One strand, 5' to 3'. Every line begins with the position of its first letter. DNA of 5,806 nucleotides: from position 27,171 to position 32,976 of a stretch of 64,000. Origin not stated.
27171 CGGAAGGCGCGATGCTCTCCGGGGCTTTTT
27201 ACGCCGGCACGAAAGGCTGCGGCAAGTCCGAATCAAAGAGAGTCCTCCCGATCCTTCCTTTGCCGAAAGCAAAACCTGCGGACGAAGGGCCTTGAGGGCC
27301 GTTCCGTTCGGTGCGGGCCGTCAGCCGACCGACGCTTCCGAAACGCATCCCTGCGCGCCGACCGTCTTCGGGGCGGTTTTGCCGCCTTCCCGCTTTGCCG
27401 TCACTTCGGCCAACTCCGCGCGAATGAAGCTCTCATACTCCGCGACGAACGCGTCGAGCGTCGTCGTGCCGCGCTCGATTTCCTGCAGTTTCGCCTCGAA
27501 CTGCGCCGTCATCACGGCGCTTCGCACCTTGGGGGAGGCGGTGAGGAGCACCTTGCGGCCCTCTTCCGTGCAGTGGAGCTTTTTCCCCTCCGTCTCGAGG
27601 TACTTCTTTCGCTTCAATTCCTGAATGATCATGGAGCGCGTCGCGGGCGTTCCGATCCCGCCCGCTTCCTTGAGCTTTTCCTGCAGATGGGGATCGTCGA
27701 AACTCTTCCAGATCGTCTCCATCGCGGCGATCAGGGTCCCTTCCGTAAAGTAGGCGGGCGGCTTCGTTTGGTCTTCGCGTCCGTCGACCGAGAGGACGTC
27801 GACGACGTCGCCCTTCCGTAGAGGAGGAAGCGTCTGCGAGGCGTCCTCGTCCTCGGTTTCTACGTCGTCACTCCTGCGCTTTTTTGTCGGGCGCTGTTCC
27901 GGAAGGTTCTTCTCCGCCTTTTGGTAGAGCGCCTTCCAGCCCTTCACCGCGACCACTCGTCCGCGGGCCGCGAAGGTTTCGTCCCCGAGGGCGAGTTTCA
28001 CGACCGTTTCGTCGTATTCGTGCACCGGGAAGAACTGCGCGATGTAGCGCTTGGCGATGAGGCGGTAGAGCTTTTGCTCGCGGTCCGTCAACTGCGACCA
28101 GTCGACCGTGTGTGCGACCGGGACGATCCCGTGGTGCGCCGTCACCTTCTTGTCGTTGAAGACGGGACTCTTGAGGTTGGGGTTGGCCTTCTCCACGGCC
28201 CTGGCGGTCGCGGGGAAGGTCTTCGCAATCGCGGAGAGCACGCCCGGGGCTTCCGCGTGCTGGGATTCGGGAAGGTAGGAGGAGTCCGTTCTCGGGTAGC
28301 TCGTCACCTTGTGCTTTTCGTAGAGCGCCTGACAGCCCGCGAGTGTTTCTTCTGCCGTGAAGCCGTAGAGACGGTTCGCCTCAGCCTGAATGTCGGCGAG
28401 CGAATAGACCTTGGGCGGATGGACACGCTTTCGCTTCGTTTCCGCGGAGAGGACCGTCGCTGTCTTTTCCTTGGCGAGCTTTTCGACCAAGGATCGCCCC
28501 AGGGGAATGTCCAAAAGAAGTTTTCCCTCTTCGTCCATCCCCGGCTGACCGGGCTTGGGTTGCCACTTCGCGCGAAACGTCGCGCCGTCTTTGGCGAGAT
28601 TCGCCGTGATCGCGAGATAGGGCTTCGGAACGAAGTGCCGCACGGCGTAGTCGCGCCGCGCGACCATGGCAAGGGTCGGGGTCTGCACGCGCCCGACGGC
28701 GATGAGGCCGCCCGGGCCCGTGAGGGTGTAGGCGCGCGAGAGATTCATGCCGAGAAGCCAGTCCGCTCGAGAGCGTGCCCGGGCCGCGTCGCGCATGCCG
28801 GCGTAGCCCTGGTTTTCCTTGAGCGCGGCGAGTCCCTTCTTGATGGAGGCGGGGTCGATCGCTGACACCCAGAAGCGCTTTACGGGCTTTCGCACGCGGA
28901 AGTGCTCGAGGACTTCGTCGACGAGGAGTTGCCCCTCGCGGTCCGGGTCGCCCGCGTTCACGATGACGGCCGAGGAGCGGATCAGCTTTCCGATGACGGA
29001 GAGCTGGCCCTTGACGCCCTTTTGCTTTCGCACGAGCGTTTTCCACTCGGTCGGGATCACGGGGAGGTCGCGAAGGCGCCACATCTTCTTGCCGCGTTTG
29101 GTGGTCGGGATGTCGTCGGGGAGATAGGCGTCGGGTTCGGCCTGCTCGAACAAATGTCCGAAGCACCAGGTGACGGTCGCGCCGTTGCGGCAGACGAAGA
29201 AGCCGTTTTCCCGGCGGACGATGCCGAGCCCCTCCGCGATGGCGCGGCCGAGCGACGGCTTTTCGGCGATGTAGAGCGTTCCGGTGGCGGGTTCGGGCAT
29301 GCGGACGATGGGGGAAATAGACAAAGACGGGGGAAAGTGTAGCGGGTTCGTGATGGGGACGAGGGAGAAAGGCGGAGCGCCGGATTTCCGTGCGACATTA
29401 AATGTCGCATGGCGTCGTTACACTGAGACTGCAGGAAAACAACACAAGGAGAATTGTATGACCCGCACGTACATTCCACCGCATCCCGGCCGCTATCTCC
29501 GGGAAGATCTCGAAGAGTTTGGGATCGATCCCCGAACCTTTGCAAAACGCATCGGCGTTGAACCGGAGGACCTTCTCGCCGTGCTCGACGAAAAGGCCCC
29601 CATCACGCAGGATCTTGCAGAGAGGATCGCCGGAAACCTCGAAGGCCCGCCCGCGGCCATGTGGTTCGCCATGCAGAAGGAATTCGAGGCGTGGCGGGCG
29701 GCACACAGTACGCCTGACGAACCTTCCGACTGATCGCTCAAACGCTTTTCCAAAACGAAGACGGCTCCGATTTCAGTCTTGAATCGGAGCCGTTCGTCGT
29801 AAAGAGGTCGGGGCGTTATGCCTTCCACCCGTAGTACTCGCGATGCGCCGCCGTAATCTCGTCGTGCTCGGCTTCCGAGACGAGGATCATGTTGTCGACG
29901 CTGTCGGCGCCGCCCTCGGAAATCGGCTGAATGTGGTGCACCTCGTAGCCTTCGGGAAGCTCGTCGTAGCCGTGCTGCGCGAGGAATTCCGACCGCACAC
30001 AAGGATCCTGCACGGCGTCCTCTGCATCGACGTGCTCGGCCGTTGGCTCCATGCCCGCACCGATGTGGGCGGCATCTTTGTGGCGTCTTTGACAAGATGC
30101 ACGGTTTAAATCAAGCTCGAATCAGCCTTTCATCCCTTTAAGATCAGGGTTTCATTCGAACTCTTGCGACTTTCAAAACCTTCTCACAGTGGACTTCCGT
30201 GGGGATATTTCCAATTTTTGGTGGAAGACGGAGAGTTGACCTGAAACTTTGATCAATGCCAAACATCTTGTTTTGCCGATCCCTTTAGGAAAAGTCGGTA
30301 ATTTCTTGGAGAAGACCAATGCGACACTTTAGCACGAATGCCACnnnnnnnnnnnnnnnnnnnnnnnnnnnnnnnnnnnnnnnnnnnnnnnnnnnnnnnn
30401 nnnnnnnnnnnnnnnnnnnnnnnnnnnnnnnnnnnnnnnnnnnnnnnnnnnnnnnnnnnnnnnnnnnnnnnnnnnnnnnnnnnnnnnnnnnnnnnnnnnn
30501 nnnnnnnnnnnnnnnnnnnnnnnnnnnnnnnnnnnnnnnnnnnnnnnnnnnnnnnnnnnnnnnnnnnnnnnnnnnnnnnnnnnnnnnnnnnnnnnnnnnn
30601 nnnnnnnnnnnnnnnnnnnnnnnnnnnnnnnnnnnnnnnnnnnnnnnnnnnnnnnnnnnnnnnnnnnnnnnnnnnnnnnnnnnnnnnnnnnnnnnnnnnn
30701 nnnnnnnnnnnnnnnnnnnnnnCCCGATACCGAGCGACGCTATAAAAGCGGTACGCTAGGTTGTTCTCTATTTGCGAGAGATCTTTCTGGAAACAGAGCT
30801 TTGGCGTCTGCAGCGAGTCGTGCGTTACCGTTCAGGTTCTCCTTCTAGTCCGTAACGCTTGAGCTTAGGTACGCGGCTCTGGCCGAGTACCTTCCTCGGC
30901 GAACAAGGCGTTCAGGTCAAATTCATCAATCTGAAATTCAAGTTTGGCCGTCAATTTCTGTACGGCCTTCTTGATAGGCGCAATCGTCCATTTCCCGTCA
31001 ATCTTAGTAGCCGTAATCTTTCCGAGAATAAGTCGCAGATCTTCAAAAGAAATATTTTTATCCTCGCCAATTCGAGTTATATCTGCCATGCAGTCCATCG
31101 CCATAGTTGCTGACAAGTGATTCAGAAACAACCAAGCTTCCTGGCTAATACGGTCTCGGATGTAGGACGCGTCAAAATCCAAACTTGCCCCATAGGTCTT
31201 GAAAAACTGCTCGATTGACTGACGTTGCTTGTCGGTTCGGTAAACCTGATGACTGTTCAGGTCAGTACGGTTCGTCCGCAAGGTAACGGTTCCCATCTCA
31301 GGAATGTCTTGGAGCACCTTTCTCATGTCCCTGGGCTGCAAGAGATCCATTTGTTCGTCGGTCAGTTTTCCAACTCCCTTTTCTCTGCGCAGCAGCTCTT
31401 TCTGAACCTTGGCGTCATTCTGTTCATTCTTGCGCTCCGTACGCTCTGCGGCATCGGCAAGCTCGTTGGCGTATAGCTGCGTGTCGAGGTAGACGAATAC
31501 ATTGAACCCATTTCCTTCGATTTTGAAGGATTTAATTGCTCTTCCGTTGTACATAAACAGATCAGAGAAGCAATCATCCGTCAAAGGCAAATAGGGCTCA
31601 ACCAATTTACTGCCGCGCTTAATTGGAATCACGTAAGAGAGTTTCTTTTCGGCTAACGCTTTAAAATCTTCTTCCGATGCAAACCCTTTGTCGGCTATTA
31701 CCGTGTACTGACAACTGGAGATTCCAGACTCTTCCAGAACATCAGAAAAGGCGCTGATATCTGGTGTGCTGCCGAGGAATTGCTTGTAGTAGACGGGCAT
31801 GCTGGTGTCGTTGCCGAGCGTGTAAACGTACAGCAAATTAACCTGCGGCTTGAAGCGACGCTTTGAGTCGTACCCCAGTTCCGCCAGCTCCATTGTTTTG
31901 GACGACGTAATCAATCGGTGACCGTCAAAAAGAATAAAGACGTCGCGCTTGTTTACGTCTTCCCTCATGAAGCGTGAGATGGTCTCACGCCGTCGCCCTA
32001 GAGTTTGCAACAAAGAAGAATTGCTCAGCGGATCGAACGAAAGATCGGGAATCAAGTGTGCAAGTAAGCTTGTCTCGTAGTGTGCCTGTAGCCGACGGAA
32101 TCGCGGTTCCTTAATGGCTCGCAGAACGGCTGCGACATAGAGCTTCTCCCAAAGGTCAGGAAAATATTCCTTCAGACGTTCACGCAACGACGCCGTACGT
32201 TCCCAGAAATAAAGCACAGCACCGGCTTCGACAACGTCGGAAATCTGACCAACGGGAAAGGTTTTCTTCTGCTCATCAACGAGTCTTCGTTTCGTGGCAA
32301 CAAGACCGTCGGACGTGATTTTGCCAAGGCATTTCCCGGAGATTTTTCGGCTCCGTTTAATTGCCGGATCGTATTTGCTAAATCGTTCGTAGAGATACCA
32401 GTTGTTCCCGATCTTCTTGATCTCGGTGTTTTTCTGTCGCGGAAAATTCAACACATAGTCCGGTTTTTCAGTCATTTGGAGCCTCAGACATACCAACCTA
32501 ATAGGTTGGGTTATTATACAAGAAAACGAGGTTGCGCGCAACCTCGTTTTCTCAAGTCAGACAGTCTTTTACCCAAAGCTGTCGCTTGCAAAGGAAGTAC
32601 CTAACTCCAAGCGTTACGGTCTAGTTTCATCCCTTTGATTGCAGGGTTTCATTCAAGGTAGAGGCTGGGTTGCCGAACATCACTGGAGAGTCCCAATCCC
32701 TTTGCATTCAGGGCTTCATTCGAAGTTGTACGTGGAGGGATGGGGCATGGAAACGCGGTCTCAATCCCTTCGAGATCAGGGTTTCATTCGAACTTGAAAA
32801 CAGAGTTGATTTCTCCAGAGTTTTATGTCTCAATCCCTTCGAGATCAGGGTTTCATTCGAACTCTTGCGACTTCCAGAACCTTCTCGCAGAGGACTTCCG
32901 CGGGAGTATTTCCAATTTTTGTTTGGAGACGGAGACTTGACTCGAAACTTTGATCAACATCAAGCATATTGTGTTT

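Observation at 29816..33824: HNH-nuclease cassette series interleaved with CRISPR repeats and cas6-remnant leaders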

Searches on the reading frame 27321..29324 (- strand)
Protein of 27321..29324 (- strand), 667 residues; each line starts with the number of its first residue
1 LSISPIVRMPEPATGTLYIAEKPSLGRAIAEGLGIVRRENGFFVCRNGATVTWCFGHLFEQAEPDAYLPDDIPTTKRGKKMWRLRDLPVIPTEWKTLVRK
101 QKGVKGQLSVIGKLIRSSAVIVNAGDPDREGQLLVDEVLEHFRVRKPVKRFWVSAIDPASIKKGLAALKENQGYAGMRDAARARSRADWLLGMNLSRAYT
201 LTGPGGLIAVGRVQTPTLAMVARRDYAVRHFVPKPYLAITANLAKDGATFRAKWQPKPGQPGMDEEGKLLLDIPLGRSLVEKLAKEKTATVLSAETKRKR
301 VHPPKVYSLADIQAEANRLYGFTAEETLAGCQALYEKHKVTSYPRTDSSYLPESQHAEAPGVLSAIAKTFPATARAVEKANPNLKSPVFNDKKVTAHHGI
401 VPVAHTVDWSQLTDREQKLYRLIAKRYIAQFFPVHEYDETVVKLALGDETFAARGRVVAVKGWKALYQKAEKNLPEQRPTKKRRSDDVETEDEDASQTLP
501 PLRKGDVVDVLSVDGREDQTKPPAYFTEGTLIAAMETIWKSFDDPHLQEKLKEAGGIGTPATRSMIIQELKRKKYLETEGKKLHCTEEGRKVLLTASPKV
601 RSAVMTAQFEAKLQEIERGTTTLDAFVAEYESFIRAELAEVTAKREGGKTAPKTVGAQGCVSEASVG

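Call 10: search_protein_families(library=pfam, proteins=[window:27321-29324:-], max_evalue=0.01)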
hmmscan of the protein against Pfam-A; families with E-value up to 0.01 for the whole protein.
window:27321-29324:- (667 aa): 2 families
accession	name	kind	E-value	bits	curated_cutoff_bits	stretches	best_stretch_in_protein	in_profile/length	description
PF01131.25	Topoisom_bac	-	6e-105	352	35.1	1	177-627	6-410/411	DNA topoisomerase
PF01751.28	Toprim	-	1.7e-11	44.6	23.1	1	16-156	1-96/96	Toprim domain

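Call 69: list_cluster_members(proteins=[window:27321-29300:-, window:33048-33824:-, window:30345-30722:-, window:29816-30052:-])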
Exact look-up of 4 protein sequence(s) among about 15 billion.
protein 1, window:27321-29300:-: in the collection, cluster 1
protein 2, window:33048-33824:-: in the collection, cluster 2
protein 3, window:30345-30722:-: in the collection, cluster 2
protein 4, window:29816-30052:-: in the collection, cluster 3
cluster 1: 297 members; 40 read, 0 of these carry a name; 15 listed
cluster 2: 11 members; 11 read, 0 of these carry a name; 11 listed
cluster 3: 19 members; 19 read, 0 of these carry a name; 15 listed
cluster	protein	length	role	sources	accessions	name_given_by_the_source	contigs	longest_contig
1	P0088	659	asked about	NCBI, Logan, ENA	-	-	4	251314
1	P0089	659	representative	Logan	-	-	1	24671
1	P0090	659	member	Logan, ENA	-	-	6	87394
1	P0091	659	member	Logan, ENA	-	-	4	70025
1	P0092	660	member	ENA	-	-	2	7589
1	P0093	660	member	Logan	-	-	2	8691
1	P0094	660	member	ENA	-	-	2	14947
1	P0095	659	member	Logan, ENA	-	-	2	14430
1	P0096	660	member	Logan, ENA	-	-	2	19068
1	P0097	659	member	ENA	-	-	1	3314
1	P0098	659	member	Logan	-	-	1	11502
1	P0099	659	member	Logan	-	-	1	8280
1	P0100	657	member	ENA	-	-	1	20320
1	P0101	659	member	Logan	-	-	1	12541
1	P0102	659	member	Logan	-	-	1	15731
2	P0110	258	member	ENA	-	-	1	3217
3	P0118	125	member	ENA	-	-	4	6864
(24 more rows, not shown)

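Call 71: find_encoding_contigs(protein=P0110, flank=5000, max_places=3)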
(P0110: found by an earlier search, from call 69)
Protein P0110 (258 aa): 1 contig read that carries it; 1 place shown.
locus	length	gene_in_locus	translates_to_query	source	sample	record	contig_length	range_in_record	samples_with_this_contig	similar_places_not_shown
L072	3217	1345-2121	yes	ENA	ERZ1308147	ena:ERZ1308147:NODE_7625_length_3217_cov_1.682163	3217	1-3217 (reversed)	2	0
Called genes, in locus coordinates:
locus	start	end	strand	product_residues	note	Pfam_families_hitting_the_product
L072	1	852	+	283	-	?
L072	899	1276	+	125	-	PF27023:6BHPP (weak)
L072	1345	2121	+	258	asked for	-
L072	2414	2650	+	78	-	PF01844:HNH (weak)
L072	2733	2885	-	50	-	-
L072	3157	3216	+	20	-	?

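Call 72: find_encoding_contigs(protein=P0118, flank=6000, max_places=4)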
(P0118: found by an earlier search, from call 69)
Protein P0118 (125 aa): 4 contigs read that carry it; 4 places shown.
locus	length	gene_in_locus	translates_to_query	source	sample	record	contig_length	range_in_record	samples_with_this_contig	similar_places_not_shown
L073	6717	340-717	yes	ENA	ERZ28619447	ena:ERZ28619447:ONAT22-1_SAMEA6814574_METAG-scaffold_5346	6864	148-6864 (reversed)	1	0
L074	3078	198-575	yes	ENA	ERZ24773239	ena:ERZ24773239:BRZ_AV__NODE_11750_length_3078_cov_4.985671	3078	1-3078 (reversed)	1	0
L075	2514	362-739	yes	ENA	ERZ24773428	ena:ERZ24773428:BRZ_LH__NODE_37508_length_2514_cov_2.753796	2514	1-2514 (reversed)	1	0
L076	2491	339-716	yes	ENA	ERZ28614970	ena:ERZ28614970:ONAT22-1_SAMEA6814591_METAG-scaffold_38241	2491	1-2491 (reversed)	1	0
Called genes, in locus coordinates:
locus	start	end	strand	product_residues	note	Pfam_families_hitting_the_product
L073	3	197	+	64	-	?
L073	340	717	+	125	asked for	PF01844:HNH (weak)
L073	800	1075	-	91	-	-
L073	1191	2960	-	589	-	-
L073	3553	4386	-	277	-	PF08543:Phos_pyr_kin, PF00294:PfkB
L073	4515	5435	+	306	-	PF00892:EamA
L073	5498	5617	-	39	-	-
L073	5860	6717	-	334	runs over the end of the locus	?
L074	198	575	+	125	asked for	PF01844:HNH (weak)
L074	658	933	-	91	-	-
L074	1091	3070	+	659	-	PF01751:Toprim, PF01131:Topoisom_bac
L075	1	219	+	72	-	?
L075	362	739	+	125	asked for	PF01844:HNH (weak)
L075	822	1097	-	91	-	-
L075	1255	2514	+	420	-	?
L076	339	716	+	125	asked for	PF01844:HNH (weak)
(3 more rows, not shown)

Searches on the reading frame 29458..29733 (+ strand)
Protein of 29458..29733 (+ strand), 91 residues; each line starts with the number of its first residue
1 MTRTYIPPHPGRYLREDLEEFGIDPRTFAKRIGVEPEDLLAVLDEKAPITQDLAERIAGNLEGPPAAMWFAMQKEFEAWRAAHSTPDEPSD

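Call 30: search_protein_families(library=ncbifam, proteins=[window:29458-29733:+], max_evalue=0.01)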
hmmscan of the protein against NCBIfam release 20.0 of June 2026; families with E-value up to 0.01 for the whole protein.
window:29458-29733:+ (91 aa): 1 family
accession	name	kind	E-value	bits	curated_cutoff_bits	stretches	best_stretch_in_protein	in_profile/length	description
TIGR02607.1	antidote_HigA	equivalog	3.3e-15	55.7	47.7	1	6-83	3-80/81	HigA family addiction module antitoxin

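Call 31: search_protein_families(library=padloc, proteins=[window:29458-29733:+], max_evalue=0.01)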
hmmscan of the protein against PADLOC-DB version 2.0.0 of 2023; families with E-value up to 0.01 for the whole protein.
window:29458-29733:+ (91 aa): 0 families

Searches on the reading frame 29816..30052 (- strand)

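Call 9: search_protein_families(library=pfam, proteins=[window:29816-30052:-], max_evalue=0.01)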
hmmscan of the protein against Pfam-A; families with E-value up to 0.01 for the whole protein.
window:29816-30052:- (78 aa): 3 families
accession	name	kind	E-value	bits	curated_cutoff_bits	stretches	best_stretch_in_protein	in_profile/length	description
PF01844.29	HNH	-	3.1e-06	27.7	21.4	1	35-58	13-36/47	HNH endonuclease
PF13395.12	HNH_4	-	0.00031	21.1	22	1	34-61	16-43/54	HNH endonuclease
PF21431.3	Col-Pyo_DNase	-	0.0039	17.8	27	1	34-66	89-122/124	Colicin/Pyocin-S2, DNase domain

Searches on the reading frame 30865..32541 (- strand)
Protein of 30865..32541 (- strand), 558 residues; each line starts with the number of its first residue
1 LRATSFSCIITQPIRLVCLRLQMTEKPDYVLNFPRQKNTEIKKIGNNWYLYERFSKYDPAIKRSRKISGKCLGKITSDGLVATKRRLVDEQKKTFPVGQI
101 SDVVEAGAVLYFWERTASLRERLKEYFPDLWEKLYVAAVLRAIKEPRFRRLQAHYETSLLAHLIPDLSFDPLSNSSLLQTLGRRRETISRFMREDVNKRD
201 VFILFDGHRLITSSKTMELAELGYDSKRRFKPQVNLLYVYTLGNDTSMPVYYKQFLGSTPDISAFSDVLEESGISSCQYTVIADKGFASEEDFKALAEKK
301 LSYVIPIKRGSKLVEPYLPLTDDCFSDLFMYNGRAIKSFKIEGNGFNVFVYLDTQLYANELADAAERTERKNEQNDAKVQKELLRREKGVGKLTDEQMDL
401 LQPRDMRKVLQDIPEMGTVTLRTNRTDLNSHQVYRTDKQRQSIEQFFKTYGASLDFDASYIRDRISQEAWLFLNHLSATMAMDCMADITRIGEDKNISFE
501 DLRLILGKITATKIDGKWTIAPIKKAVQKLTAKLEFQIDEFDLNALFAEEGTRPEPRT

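Call 9: search_protein_families(library=pfam, proteins=[window:30865-32541:-], max_evalue=0.01)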
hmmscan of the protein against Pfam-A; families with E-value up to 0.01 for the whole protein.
window:30865-32541:- (558 aa): 2 families
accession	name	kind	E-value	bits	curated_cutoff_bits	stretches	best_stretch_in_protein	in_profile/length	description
PF01609.27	DDE_Tnp_1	-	2.8e-15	57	23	1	214-478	18-198/200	Transposase DDE domain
PF13701.12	DDE_Tnp_1_4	-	0.00024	19.9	34.7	0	423-512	311-401/435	Transposase DDE domain group 1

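Call 30: search_protein_families(library=ncbifam, proteins=[window:30865-32541:-], max_evalue=0.01)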
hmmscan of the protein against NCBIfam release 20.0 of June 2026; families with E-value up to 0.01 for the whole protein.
window:30865-32541:- (558 aa): 5 families
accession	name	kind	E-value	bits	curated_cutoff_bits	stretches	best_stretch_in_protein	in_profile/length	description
NF033559.2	transpos_IS1634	equivalog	3.5e-40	138.5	100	1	69-536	6-481/483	IS1634 family transposase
NF033592.1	transpos_IS4_1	equivalog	1.2e-08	34.5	115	1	215-457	120-304/332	IS4 family transposase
NF033520.1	transpos_IS982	equivalog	0.00093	18.8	130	0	243-312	120-186/243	IS982 family transposase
NF049921.1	transpos_IS701_2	equivalog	0.0031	17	250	0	213-309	74-176/318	IS701 family transposase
NF033540.2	transpos_IS701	equivalog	0.0052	16.1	150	1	280-463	184-341/363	IS701 family transposase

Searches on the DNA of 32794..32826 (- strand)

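Call 64: search_dna_similar(query=window:32794-32826:-, collection=phages, mode=distant, max_evalue=1, max_rows=5)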
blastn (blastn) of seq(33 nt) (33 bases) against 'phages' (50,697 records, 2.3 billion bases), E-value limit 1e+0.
No match.
